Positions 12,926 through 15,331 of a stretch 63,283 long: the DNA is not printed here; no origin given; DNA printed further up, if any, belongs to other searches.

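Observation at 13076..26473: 13.4-kb co-directional multihaem cluster that could form a complete quinone-pool-to-outer-membrane electron conduit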

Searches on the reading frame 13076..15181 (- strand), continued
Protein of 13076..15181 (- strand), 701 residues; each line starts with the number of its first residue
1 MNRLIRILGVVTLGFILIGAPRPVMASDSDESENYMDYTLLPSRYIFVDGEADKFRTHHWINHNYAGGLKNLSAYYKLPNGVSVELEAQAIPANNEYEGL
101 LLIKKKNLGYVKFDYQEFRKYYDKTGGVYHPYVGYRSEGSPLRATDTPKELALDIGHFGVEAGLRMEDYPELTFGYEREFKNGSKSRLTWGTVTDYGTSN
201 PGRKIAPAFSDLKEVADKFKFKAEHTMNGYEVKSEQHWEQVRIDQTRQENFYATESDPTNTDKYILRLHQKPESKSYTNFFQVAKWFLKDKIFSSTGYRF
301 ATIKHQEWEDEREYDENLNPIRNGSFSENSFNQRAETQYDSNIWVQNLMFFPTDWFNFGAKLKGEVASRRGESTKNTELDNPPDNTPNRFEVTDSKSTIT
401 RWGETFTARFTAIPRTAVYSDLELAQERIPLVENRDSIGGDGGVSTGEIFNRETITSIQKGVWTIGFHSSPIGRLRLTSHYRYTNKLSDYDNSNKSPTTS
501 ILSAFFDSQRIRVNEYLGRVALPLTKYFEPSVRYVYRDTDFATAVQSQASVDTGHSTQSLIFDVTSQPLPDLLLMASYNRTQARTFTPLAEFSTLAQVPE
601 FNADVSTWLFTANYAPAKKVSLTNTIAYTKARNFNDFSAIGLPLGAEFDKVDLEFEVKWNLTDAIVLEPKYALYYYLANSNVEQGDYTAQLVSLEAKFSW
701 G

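Call 73: find_encoding_contigs(protein=P0036, flank=10000, max_places=1)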
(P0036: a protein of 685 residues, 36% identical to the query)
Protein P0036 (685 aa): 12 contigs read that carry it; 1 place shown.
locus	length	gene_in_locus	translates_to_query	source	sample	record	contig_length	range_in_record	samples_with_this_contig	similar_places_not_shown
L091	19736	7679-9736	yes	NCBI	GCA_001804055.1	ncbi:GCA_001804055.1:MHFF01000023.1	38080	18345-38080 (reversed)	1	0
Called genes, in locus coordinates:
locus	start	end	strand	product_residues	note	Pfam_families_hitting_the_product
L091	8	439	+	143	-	PF01965:DJ-1_PfpI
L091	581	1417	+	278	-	PF01048:PNP_UDP_1 (faint)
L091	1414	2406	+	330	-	PF20903:SPL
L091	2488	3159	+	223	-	PF00027:cNMP_binding, PF13545:HTH_Crp_2, PF00325:Crp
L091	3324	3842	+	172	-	PF01814:Hemerythrin (weak)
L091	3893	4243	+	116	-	-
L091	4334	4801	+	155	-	PF04073:tRNA_edit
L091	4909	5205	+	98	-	-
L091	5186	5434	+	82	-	-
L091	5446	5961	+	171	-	PF00990:GGDEF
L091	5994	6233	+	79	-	PF00990:GGDEF (weak)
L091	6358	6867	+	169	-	PF27139:Aq_1264_TM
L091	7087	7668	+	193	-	PF14537:Cytochrom_c3_2 (faint), PF22678:Cytochrom_c_NrfB-like (faint), PF14522:Cytochrome_C7 (faint), PF09699:Paired_CXXCH_1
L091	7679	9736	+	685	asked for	-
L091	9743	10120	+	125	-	-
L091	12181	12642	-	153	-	PF00080:Sod_Cu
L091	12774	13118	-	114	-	-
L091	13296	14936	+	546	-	PF00535:Glycos_transf_2, PF10111:Glyco_tranf_2_2, PF13641:Glyco_tranf_2_3, PF00702:Hydrolase, PF12710:HAD, PF13419:HAD_2, PF13242:Hydrolase_like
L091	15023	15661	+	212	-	PF01914:MarC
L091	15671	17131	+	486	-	PF08308:PEGA (weak)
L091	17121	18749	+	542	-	PF13632:Glyco_trans_2_3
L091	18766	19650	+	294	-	PF07934:OGG_N, PF00730:HhH-GPD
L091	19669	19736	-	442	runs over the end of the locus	-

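Call 75: search_protein_families(library=ncbifam, proteins=[L090:6945-7961:+, L090:7982-8674:+, L090:8686-9210:+, L090:9226-10020:+, L090:12051-12431:+], max_evalue=0.001)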
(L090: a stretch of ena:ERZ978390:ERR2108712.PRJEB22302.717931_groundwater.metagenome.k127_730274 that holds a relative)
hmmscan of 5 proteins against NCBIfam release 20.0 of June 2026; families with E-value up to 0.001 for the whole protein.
L090:6945-7961:+ (338 aa): 7 families
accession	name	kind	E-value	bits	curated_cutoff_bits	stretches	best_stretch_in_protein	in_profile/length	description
TIGR02376.1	Cu_nitrite_red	equivalog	6.5e-97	324.8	296.3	1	44-336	13-321/326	copper-containing nitrite reductase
TIGR01480.1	copper_res_A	subfamily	4.2e-09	35.4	478.95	1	84-200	70-187/593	copper resistance system multicopper oxidase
TIGR03388.1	ascorbase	equivalog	5.6e-08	31.9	614.8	1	81-198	23-146/542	L-ascorbate oxidase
NF008205.1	PRK10965.1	equivalog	3.9e-07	29.3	525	1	46-178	35-167/529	multicopper oxidase CueO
NF008135.0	PRK10883.1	equivalog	7.3e-07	28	581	1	72-177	59-166/471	cell division protein FtsP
TIGR03389.1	laccase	equivalog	2.9e-05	23.1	558.9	0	83-230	27-178/539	laccase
NF045554.1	AmiPhnlOxPhsA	equivalog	0.00052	18.7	950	1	79-147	44-109/581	O-aminophenol oxidase PhsA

L090:7982-8674:+ (230 aa): 0 families

L090:8686-9210:+ (174 aa): 0 families

L090:9226-10020:+ (264 aa): 8 families
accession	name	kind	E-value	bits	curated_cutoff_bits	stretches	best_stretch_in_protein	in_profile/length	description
NF041028.1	decahem_GSU2203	exception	1.5e-50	172.2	325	2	115-224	145-254/317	GSU2203 family decaheme c-type cytochrome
TIGR03508.1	decahem_SO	subfamily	5e-50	170.4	192.2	2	110-259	109-257/258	DmsE family decaheme c-type cytochrome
TIGR01905.1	paired_CXXCH_1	subfamily_domain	1.5e-17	63.2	25.2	2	188-226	1-40/41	doubled CXXCH domain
NF008659.0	PRK11659.1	equivalog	3.9e-11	43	184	2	55-156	44-147/188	cytochrome c nitrite reductase pentaheme subunit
TIGR03146.1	cyt_nit_nrfB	equivalog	6e-08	33.1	166.6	1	160-225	74-144/145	cytochrome c nitrite reductase pentaheme subunit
TIGR03153.1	cytochr_NrfH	equivalog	8.2e-08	32.4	134.2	1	115-225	25-136/138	cytochrome c nitrite reductase small subunit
NF049875.1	NetB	exception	9.7e-08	32.1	380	1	59-180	74-198/211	Nrf-like electron transfer protein NetB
NF041198.1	UshA_like_PCGU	equivalog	1.4e-07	30.5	275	2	85-129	469-512/519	UshA-like (seleno)protein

L090:12051-12431:+ (126 aa): 1 family
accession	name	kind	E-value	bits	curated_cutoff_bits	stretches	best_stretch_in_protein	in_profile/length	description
TIGR04484.1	thiosulf_SoxA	equivalog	5.5e-05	22.6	110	0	43-83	102-144/212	sulfur oxidation c-type cytochrome SoxA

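Call 92: search_protein_representatives(alignment_id=A1)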
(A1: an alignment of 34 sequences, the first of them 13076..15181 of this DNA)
Query: 34 sequences, 685 profile positions. Proteins with E-value up to 0.001 (for the whole library): 877; up to 1e-10: 668; up to 1e-30: 372. The best 150 are listed.
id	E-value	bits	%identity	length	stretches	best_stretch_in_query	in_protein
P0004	1.3e-282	955.3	-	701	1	1-685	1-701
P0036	2.2e-281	951.3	-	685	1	4-685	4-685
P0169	4.4e-281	950.3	-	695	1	8-685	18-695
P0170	5.4e-275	930.2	-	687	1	13-684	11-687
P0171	3.5e-273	924.2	-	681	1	11-682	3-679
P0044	1.1e-272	922.6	-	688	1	1-684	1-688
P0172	4.1e-265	897.5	-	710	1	10-684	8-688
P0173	2.1e-260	882.0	-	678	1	1-684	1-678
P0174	1.4e-251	852.8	-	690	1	13-685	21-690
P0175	5.8e-248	840.9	-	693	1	10-685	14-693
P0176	4.4e-243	824.7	-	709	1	20-684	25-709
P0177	7.7e-243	823.9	-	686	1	9-685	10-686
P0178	9.4e-239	810.4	-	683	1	9-684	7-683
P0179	5.2e-238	807.9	-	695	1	10-684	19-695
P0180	3.2e-236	802.0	-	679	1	16-684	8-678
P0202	1.1e-185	635.0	-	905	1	40-684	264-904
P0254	2.7e-98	346.2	-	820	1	39-684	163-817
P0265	2.7e-90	319.7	-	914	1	30-684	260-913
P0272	2.9e-86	306.5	-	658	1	42-674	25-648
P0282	8.6e-82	291.7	-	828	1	30-684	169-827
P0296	2.5e-74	267.0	-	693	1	1-677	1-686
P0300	1.0e-73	265.0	-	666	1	42-682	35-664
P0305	4.9e-73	262.7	-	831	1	34-684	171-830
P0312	1.4e-70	254.6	-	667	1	3-684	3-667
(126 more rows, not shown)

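Call 94: search_protein_families(library=pfam, proteins=[P0265, P0254, P0282, P0305, P0312, P0300, P0296, P0272, P0202], max_evalue=0.01)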
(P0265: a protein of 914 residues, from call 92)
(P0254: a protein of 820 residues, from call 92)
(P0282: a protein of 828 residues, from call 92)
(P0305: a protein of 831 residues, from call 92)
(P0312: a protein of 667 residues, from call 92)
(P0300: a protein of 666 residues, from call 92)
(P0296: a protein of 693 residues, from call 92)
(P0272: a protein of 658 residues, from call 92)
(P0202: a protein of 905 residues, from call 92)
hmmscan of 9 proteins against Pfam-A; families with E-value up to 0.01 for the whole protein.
P0265 (914 aa): 6 families
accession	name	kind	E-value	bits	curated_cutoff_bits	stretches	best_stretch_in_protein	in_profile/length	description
PF07635.16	PSCyt1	-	2e-29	102.4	22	2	41-95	1-59/59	Planctomycete cytochrome C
PF22297.1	PccH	-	1.4e-05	25.6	24.4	0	166-196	2-33/133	PccH Cytochrome c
PF13442.11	Cytochrome_CBB3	-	1.7e-05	25.5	27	0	171-247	7-68/68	Cytochrome C oxidase, cbb3-type, subunit III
PF11845.13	Tll0287-like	-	0.00084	20.2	24.1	0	125-186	56-112/144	Tll0287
PF00034.26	Cytochrom_C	-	0.0014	20.4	21.3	0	175-249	9-88/90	Cytochrome c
PF09699.15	Paired_CXXCH_1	-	0.0019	18.3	20.6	0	172-195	3-26/41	Doubled CXXCH motif (Paired_CXXCH_1)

P0254 (820 aa): 1 family
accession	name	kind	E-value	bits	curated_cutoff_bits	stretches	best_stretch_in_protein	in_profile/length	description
PF07635.16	PSCyt1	-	3e-13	50.6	22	1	63-120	1-58/59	Planctomycete cytochrome C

P0282 (828 aa): 3 families
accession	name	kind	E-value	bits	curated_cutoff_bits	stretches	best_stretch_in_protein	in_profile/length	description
PF07635.16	PSCyt1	-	7.1e-16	59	22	1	81-139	1-59/59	Planctomycete cytochrome C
PF13442.11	Cytochrome_CBB3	-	0.00092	19.9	27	1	70-156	3-68/68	Cytochrome C oxidase, cbb3-type, subunit III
PF22297.1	PccH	-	0.0037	17.8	24.4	0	69-131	2-59/133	PccH Cytochrome c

P0305 (831 aa): 1 family
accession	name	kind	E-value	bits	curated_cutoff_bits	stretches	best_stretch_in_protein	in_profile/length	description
PF07635.16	PSCyt1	-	2.6e-12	47.6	22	1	78-136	1-59/59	Planctomycete cytochrome C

P0312 (667 aa): 0 families

P0300 (666 aa): 0 families

P0296 (693 aa): 0 families

P0272 (658 aa): 0 families

P0202 (905 aa): 0 families
